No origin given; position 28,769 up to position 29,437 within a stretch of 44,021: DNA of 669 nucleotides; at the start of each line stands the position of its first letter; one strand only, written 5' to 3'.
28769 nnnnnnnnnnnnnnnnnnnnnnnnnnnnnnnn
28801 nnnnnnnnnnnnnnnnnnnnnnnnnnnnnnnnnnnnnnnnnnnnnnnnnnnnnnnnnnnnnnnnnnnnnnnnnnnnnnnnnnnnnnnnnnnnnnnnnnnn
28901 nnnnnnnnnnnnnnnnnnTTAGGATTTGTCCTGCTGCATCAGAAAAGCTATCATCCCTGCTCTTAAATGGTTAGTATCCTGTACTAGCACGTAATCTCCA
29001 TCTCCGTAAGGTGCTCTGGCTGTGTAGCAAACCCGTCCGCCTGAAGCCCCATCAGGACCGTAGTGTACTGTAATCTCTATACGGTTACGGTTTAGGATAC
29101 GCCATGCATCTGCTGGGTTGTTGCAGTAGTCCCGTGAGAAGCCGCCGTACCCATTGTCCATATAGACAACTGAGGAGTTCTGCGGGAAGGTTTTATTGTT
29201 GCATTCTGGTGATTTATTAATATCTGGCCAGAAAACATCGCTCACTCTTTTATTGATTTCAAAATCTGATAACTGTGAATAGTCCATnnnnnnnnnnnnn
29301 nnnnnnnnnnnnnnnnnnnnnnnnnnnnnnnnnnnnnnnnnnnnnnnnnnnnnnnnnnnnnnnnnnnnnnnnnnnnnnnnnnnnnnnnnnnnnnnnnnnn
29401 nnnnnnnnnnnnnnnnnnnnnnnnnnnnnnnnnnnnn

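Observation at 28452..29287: AT-rich two-gene islet between RNAP and the portal-proximal genes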

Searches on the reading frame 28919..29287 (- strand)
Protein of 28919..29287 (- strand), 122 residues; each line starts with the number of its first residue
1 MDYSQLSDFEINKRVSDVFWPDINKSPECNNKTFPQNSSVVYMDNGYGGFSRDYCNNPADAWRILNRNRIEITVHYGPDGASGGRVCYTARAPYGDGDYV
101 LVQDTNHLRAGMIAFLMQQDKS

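Call 5: search_protein_families(library=pfam, proteins=[window:28919-29287:-], max_evalue=1)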
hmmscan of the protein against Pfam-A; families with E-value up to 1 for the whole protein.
window:28919-29287:- (122 aa): 1 family
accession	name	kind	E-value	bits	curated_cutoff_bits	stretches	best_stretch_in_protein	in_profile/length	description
PF10765.14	Phage_P22_NinX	-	6.7e-14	52.6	22.6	1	2-119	1-114/114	Bacteriophage P22, NinX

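Call 6: search_protein_families(library=phrogs, proteins=[window:28919-29287:-], max_evalue=0.01)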
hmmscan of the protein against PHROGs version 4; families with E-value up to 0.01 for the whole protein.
window:28919-29287:- (122 aa): 1 family
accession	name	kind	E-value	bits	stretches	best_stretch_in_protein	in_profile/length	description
phrog_444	-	unknown function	8.3e-25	88.3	1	1-121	2-118/121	-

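Call 16: search_solved_structures(query=window:28919-29287:-, max_evalue=10, show_alignments=2)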
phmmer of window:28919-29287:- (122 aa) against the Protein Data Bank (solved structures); distinct sequences matched with E-value up to 10: 0.

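Call 21: search_dna_similar(query=window:28919-29287:-, collection=phages, mode=protein, max_rows=60, max_evalue=0.001, rows=spread)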
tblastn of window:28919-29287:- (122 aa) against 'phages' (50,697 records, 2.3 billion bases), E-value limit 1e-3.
Records with a match: 576; places in all: 577; records where one place covers at least 80% of the query: 570.
Best place of each record, by identity: <60% 576.
By first word of the organism name: Vibrio 330; Salmonella 87; Escherichia 74; Klebsiella 31; Enterobacteria 11; Yersinia 6; Erwinia 5; Enterobacter 5; Aeromonas 4; Cronobacter 3; and 13 more.
By host as written in the record: - 330; Escherichia coli 33; Salmonella enterica subsp. enterica serovar Typhimurium 21; Klebsiella pneumoniae 20; Salmonella enterica 11; Vibrio crassostreae 9; Yersinia enterocolitica 6; Vibrio cyclitrophicus 6; and 92 more.
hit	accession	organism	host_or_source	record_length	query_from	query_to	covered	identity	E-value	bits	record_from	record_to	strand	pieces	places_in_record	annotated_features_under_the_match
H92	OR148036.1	Klebsiella phage e270.1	Klebsiella pneumoniae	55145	2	121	98%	54.5%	8e-35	131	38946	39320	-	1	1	hypothetical protein (x2)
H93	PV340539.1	Escherichia phage mEp234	Escherichia coli str. K-12 substr. ...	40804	1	120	98%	41.6%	8e-12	66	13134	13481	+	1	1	NinX protein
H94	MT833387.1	Escherichia phage HF4s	Escherichia coli 4s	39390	1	122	100%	38.6%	2e-7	54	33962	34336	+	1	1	NinX protein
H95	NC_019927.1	Cronobacter phage ENT47670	Cronobacter sakazakii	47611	1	121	99%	38.0%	7e-12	66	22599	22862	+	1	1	none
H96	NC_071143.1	Flyfo siphovirus Tbat1_6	Pteropus tonganus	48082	2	120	98%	37.7%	1e-10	62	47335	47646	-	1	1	protein of unknown function DUF2591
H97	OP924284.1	Salmonella phage vB_St_LL_sp9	Salmonella enterica subsp. enterica ...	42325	1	120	98%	36.5%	4e-6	49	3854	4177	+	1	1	record has no annotation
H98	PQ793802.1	Salmonella phage As1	Salmonella enterica subsp. enterica ...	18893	1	120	98%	36.4%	2e-7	54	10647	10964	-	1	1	protein NinX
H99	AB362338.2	Salmonella phage P22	Salmonella enterica subsp. enterica ...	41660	1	120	98%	36.4%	2e-7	54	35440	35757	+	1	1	ninX: hypothetical protein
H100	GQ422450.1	Enterobacteria phage UAB_Phi20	Salmonella enterica subsp. enterica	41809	1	120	98%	36.4%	2e-7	54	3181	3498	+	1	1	ninX: NinX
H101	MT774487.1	Salmonella phage MG40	Salmonella enterica subsp. enterica ...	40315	1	120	98%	36.0%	9e-11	63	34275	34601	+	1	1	NinX | ribosome_binding_site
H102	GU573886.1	Salmonella phage ST160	Salmonella enterica serovar Typhimurium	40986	1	120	98%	36.0%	9e-11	63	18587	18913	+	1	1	ninX: NinX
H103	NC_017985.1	Salmonella phage SPN9CC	Salmonella sp.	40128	1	120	98%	36.0%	1e-10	63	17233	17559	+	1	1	ninX: DUF2591 family protein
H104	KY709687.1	Salmonella phage 29485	Salmonella enterica subsp. enterica ...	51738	1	120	98%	36.0%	1e-10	63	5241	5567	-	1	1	NinX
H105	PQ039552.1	Enterobacter phage vB_Ecl_MII_001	Enterobacter cloacae ATCC 50398 MR2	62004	1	120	98%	35.4%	3e-9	59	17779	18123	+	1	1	NinX protein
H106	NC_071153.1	Klebsiella phage BUCT610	Klebsiella pneumoniae 1119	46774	2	121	98%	35.1%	8e-11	63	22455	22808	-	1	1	protein of unknown function DUF2591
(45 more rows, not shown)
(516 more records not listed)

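Call 25: get_annotated_region(hit=H92, flank=4000)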
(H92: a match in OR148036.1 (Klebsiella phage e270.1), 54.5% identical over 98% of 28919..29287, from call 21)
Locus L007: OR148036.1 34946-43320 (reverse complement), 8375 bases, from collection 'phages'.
description: Klebsiella phage e270.1, complete genome.
organism: Klebsiella phage e270.1 (NCBI taxid 3073745)
taxonomy: Viruses; Duplodnaviria; Heunggongvirae; Uroviricota; Caudoviricetes
host: Klebsiella pneumoniae; source: -; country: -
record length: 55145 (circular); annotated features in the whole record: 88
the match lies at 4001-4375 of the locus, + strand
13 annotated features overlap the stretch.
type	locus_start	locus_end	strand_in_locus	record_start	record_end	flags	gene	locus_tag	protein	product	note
CDS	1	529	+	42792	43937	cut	-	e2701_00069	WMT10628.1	hypothetical protein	-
CDS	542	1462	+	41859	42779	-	-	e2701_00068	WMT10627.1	hypothetical protein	-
CDS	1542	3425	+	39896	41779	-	-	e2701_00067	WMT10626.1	hypothetical protein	-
CDS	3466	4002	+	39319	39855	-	-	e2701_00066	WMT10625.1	hypothetical protein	-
CDS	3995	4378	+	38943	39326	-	-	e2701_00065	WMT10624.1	hypothetical protein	-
CDS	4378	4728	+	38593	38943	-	-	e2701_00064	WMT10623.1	hypothetical protein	-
CDS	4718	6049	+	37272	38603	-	-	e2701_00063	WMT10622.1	hypothetical protein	-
CDS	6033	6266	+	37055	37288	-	-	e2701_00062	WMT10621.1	hypothetical protein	-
CDS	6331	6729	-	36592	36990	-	-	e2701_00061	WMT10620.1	hypothetical protein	-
CDS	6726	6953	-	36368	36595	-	-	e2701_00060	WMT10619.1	hypothetical protein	-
CDS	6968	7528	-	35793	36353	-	-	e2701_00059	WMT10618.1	hypothetical protein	-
CDS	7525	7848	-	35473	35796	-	-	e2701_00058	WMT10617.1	hypothetical protein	-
CDS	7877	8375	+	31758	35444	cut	-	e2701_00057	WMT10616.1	hypothetical protein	-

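Call 33: search_protein_families(library=padloc, proteins=[window:28919-29287:-], max_evalue=1)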
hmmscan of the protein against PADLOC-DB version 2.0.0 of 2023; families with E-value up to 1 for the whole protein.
window:28919-29287:- (122 aa): 0 families

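Call 34: search_protein_families(library=ncbifam, proteins=[window:28919-29287:-], max_evalue=1)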
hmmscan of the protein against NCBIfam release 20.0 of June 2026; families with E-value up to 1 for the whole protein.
window:28919-29287:- (122 aa): 0 families

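Call 40: find_homologous_proteins(query=window:28919-29287:-, max_evalue=0.001)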
Query window:28919-29287:- (122 aa): 295 proteins with E <= 0.001 among 328 candidates; the best 120 are listed.
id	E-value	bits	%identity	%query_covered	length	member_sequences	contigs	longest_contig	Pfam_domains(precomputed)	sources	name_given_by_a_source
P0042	1.2e-79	282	99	100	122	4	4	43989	PF10765.15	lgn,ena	-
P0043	2.1e-60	220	80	100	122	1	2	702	PF10765.15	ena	-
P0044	1.6e-41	159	66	100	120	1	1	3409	PF10765.15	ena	-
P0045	4.4e-39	151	64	98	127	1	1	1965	PF10765.15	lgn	-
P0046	4.7e-39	151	64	98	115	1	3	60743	PF10765.15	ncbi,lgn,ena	-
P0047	1.2e-38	150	61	100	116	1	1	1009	PF10765.15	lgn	-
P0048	6.9e-38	147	63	100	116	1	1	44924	PF10765.15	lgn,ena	-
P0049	8.5e-37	144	59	100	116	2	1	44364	PF10765.15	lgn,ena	-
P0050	1.2e-35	140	60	98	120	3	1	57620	PF10765.15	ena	-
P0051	1.9e-35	140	58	98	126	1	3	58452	PF10765.15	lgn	-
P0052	3.3e-35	139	58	98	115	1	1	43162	PF10765.15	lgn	-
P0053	1.1e-34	137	62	98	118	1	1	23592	PF10765.15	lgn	-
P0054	1.7e-34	136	56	98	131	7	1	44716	PF10765.15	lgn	-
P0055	2.1e-34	136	58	98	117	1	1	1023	PF10765.15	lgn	-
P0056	2.2e-34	136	56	98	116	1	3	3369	PF10765.15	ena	-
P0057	7.7e-34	134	57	98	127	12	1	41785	PF10765.15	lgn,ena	-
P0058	8.0e-34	134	55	98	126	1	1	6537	PF10765.15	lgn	-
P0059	8.1e-33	131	59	98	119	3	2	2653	PF10765.15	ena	-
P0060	1.6e-32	130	55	98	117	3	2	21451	PF10765.15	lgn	-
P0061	1.1e-31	127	55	98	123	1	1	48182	PF10765.15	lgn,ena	-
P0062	1.5e-31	127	53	99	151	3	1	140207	PF10765.15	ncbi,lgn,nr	ncbi:TPA: DUF2591 domain-containing protein [Klebsiella pneumoniae]|nr:DUF2591 domain-containing pro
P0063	7.2e-15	73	44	98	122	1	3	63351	PF10765.15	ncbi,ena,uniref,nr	ncbi:phage protein NinX family protein [Escherichia coli]|uniref:phage protein NinX family protein n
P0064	1.5e-14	72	40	99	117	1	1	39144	PF10765.15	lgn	-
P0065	1.8e-13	69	39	98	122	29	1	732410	PF10765.15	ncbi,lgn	ncbi:phage protein NinX family protein [Escherichia coli]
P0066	3.0e-13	68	42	98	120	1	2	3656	PF10765.15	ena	-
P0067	4.5e-13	67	44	98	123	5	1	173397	PF10765.15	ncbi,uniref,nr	ncbi:phage protein NinX family protein [Escherichia coli]|uniref:phage protein NinX family protein n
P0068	5.8e-13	67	38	99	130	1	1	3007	PF10765.15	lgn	-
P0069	6.9e-13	67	39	98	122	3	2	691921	PF10765.15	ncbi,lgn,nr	ncbi:phage protein NinX family protein [Enterobacter asburiae]|nr:DUF2591 family protein [Enterobact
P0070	2.2e-12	65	40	98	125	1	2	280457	PF10765.15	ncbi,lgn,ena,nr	ncbi:TPA: DUF2591 family protein [Escherichia coli]|nr:DUF2591 domain-containing protein [Salmonella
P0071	2.7e-12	65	40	98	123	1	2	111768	PF10765.15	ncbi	-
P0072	6.5e-12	63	40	98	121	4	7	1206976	PF10765.15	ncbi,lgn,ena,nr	ncbi:DUF2591 domain-containing protein [Escherichia coli]|nr:DUF2591 domain-containing protein [Esch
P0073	9.5e-12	63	43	98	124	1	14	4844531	PF10765.15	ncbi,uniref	ncbi:phage protein NinX family protein [Salmonella enterica]|uniref:phage protein NinX family protei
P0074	1.7e-11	62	39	98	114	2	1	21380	PF10765.15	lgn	-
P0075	2.8e-11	61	42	100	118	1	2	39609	PF10765.15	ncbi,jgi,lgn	jgi:Protein of unknown function (DUF2591).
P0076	2.9e-11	61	40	100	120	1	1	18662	PF10765.15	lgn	-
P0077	4.0e-11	61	41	98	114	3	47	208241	PF10765.15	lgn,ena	-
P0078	5.9e-11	60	41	98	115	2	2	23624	PF10765.15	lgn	-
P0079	6.3e-11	60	43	98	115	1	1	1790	PF10765.15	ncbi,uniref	ncbi:phage protein NinX family protein [Rouxiella sp. Mn2063]|uniref:phage protein NinX family prote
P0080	6.5e-11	60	41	98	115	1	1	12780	PF10765.15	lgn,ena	-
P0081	6.6e-11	60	41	98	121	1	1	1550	PF10765.15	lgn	-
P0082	9.3e-11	60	39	98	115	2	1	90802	PF10765.15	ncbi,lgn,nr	ncbi:DUF2591 family protein [Cronobacter dublinensis]|nr:DUF2591 family protein [Cronobacter dubline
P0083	9.4e-11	60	36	98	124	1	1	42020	PF10765.15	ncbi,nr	ncbi:DUF2591 family protein [Cronobacter sakazakii]|nr:DUF2591 family protein [Cronobacter sakazakii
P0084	9.7e-11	60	41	98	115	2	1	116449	PF10765.15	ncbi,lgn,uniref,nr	ncbi:DUF2591 domain-containing protein [Enterobacter hormaechei]|uniref:phage protein NinX family pr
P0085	1.0e-10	60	42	98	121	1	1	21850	PF10765.15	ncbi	ncbi:phage protein NinX family protein [Cronobacter sakazakii]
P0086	1.3e-10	59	46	65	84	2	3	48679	PF10765.15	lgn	-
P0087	1.6e-10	59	38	98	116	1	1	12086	PF10765.15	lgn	-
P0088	1.6e-10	59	36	98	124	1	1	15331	PF10765.15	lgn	-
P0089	1.7e-10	59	42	98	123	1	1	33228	PF10765.15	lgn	-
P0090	1.8e-10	59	40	98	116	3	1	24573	PF10765.15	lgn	-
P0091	1.9e-10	59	39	98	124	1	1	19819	PF10765.15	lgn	-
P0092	1.9e-10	59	43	99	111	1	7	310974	PF10765.15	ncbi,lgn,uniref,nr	ncbi:TPA: phage protein NinX family protein [Enterobacter hormaechei]|uniref:phage protein NinX fami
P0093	2.1e-10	59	38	100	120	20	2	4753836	PF10765.15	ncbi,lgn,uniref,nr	ncbi:TPA: DUF2591 family protein [Citrobacter sedlakii]|uniref:phage protein NinX family protein n=1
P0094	2.1e-10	59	40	98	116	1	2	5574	PF10765.15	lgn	-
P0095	2.1e-10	59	38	98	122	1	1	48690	PF10765.15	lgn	-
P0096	2.6e-10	58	43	98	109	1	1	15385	PF10765.15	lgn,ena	-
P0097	2.8e-10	58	39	98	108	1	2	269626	PF10765.15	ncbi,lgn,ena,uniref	ncbi:phage protein NinX family protein [Enterobacter kobei]|uniref:phage protein NinX family protein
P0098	3.5e-10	58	38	99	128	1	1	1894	PF10765.15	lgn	-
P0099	3.6e-10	58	36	98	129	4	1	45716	PF10765.15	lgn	-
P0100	3.8e-10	58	41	98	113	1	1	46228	PF10765.15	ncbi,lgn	ncbi:phage protein NinX family protein [Enterobacter hormaechei]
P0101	4.3e-10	58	40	98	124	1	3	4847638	PF10765.15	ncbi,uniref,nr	ncbi:hypothetical protein DPF84_03380 [Enterobacter hormaechei]|uniref:phage protein NinX family pro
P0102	4.3e-10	58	39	100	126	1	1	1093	PF10765.15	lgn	-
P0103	4.3e-10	58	40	98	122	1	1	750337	PF10765.15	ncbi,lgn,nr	ncbi:TPA: DUF2591 domain-containing protein [Enterobacter cloacae]|nr:DUF2591 domain-containing prot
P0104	4.3e-10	58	37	98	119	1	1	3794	PF10765.15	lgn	-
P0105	4.6e-10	58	44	100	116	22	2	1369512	PF10765.15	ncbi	ncbi:phage protein NinX family protein [Salmonella enterica subsp. enterica serovar Anatum]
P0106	4.8e-10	57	39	100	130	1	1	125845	PF10765.15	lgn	-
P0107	5.3e-10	57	44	100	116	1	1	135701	PF10765.15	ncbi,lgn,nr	ncbi:DUF2591 domain-containing protein [Escherichia coli]|nr:DUF2591 domain-containing protein [Esch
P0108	7.9e-10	57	37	98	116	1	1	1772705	PF10765.15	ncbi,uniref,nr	ncbi:DUF2591 family protein [Enterobacter roggenkampii]|uniref:phage protein NinX family protein n=1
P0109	9.0e-10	57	38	100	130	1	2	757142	PF10765.15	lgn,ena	-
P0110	9.6e-10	56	41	98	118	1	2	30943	PF10765.15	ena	-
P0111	9.7e-10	56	40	100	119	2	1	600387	PF10765.15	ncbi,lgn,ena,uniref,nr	ncbi:DUF2591 domain-containing protein [Enterobacter bugandensis]|uniref:phage protein NinX family p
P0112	1.0e-9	56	39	98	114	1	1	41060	PF10765.15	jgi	jgi:hypothetical protein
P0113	1.0e-9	56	40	99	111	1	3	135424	PF10765.15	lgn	-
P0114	1.7e-9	56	43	98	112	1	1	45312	PF10765.15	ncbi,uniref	ncbi:phage protein NinX family protein [Enterobacter hormaechei subsp. steigerwaltii]|uniref:phage p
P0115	1.8e-9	56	39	98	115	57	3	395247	PF10765.15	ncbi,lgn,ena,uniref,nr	ncbi:phage protein NinX family protein [Escherichia coli]|uniref:phage protein NinX family protein n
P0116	2.0e-9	55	40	98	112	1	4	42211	PF10765.15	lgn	-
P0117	2.3e-9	55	39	98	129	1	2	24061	PF10765.15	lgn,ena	-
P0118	2.6e-9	55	37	98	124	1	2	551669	PF10765.15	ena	-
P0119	2.6e-9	55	39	98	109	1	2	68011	PF10765.15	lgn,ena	-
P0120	3.4e-9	55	39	98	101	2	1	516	PF10765.15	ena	-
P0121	3.4e-9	55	38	100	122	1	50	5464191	PF10765.15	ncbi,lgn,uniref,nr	ncbi:phage protein NinX family protein [Enterobacter cloacae]|uniref:DUF2591 domain-containing prote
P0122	3.4e-9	55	42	98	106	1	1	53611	PF10765.15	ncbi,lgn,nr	ncbi:TPA: DUF2591 family protein [Escherichia coli]|nr:DUF2591 family protein [Escherichia coli]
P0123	3.7e-9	55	39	98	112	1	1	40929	PF10765.15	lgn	-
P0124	3.7e-9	55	42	98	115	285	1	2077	PF10765.15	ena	-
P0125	3.8e-9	55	39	98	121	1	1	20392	PF10765.15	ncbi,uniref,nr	ncbi:phage protein NinX family protein [Enterobacter cloacae]|uniref:phage protein NinX family prote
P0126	3.9e-9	55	43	100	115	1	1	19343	PF10765.15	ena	-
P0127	4.6e-9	54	40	100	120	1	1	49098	PF10765.15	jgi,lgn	jgi:hypothetical protein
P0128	4.9e-9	54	36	100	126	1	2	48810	PF10765.15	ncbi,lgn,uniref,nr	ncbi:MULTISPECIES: phage protein NinX family protein [Citrobacter]|uniref:phage protein NinX family 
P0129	4.9e-9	54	36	98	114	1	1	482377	PF10765.15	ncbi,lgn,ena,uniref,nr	ncbi:phage protein NinX family protein [Enterobacter ludwigii]|uniref:phage protein NinX family prot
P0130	5.1e-9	54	36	98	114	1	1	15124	PF10765.15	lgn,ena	-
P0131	5.4e-9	54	37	98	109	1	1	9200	PF10765.15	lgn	-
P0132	5.6e-9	54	38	99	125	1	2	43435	PF10765.15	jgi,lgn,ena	-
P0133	5.8e-9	54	39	98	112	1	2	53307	PF10765.15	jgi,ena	-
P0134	5.9e-9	54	38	100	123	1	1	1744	PF10765.15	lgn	-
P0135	5.9e-9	54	40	98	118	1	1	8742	PF10765.15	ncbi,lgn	-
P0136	6.0e-9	54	40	98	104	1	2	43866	PF10765.15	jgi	jgi:hypothetical protein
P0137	6.2e-9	54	39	98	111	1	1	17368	PF10765.15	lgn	-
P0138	6.7e-9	54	40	98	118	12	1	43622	PF10765.15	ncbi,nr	ncbi:hypothetical protein JRT83AECX_JRT83AEC_04904 [Escherichia coli]|nr:phage protein NinX family p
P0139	6.8e-9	54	40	98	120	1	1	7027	PF10765.15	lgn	-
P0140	6.9e-9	54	39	98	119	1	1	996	PF10765.15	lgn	-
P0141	7.1e-9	54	38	100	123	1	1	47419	PF10765.15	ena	-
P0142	8.2e-9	53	40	70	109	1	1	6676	PF10765.15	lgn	-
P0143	8.8e-9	53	37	98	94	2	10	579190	PF10765.15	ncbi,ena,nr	ncbi:phage protein NinX family protein [Cronobacter sakazakii]|nr:DUF2591 family protein [Cronobacte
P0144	9.7e-9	53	35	98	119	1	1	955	PF10765.15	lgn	-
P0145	9.9e-9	53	36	100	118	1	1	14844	PF10765.15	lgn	-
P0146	1.1e-8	53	39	98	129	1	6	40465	PF10765.15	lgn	-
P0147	1.1e-8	53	38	98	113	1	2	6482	PF10765.15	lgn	-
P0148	1.2e-8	53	41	98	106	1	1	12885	PF10765.15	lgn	-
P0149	1.3e-8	53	41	98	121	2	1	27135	PF10765.15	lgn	-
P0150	1.3e-8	53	36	98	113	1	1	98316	PF10765.15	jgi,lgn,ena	-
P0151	1.3e-8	53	40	98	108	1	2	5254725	PF10765.15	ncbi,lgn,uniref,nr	ncbi:TPA: DUF2591 family protein [Enterobacter cloacae]|uniref:phage protein NinX family protein n=1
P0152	1.3e-8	53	37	98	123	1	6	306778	PF10765.15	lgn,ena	-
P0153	1.3e-8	53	39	98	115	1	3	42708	PF10765.15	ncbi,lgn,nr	ncbi:TPA: DUF2591 domain-containing protein [Escherichia coli]|nr:DUF2591 domain-containing protein 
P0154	1.4e-8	53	38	100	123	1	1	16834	PF10765.15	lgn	-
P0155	1.5e-8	53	37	98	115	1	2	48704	PF10765.15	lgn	-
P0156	1.7e-8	52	42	98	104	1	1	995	PF10765.15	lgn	-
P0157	1.8e-8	52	38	99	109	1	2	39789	PF10765.15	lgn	-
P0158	1.9e-8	52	41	98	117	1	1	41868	PF10765.15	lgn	-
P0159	2.0e-8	52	39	99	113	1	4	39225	PF10765.15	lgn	-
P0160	2.0e-8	52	42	98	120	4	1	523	PF10765.15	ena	-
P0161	2.2e-8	52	36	98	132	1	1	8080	PF10765.15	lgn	-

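Call 42: find_encoding_contigs(protein=P0048, flank=5000, max_places=3)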
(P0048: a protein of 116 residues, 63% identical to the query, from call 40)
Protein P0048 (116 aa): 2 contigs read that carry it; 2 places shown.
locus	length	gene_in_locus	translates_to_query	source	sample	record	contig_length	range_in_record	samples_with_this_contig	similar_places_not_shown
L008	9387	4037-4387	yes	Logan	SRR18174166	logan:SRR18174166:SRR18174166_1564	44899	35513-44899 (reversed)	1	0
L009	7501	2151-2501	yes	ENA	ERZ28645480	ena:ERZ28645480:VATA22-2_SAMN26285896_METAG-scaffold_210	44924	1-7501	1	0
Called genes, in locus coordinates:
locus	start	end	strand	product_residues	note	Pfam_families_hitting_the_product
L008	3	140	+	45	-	?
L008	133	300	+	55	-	-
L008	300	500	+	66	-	-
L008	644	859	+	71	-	-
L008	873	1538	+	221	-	-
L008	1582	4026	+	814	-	PF14700:RPOL_N, PF00940:RNA_pol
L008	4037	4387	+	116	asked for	PF10765:Phage_P22_NinX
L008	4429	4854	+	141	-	-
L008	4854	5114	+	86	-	-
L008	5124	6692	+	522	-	PF12236:Head-tail_con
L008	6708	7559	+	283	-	-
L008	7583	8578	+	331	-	-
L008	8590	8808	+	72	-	-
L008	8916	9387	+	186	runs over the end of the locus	PF17212:Tube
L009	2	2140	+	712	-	?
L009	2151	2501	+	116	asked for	PF10765:Phage_P22_NinX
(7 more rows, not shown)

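Call 62: find_encoding_contigs(protein=P0042, flank=10000, max_places=3)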
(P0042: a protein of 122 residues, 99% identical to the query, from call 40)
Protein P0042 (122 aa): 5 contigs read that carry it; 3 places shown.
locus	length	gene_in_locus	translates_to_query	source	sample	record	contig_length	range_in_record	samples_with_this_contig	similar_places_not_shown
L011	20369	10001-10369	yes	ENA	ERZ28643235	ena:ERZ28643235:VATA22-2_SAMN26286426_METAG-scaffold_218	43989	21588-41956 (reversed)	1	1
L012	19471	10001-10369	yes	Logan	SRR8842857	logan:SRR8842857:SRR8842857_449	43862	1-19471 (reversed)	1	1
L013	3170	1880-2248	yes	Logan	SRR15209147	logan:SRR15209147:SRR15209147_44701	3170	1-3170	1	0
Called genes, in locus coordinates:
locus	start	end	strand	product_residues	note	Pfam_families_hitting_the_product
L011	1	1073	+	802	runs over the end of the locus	PF00476:DNA_pol_A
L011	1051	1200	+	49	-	-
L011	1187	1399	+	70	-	-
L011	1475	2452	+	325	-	-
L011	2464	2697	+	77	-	-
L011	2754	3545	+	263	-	-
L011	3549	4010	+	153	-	PF13392:HNH_3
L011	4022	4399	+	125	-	-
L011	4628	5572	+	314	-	PF02739:5_3_exonuc_N (weak)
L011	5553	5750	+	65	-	-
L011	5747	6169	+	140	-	PF02945:Endonuclease_7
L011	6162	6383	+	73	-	PF11753:DUF3310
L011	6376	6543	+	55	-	-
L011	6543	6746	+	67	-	-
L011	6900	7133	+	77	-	-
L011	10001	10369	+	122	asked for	PF10765:Phage_P22_NinX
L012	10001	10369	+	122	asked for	PF10765:Phage_P22_NinX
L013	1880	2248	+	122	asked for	PF10765:Phage_P22_NinX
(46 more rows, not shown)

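Call 67: predict_structure(alignment_id=A4)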
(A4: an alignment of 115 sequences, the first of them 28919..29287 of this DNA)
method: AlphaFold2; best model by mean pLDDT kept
length: 122 residues; sequences in the alignment: 115
mean_pLDDT: 89.6   pTM: 0.84
mean pLDDT of the five models: 89.6, 87.7, 87.1, 86.7, 85.7
residues with pLDDT >= 90: 81; 70-90: 31; 50-70: 10; < 50: 0
segments of 3 or more residues with pLDDT < 50: none
pLDDT, mean of each block of 10 residues (from residue 1): 93 95 85 72 83 96 97 87 82 93 96 97 87
secondary structure, 60 per line:
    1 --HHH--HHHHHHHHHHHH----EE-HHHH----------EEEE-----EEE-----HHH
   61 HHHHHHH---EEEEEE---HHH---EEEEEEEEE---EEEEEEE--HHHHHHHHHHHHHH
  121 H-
elements in order: H8-19 H27-30 E41-44 E50-52 H58-67 E71-76 E86-94 E98-104 H107-121
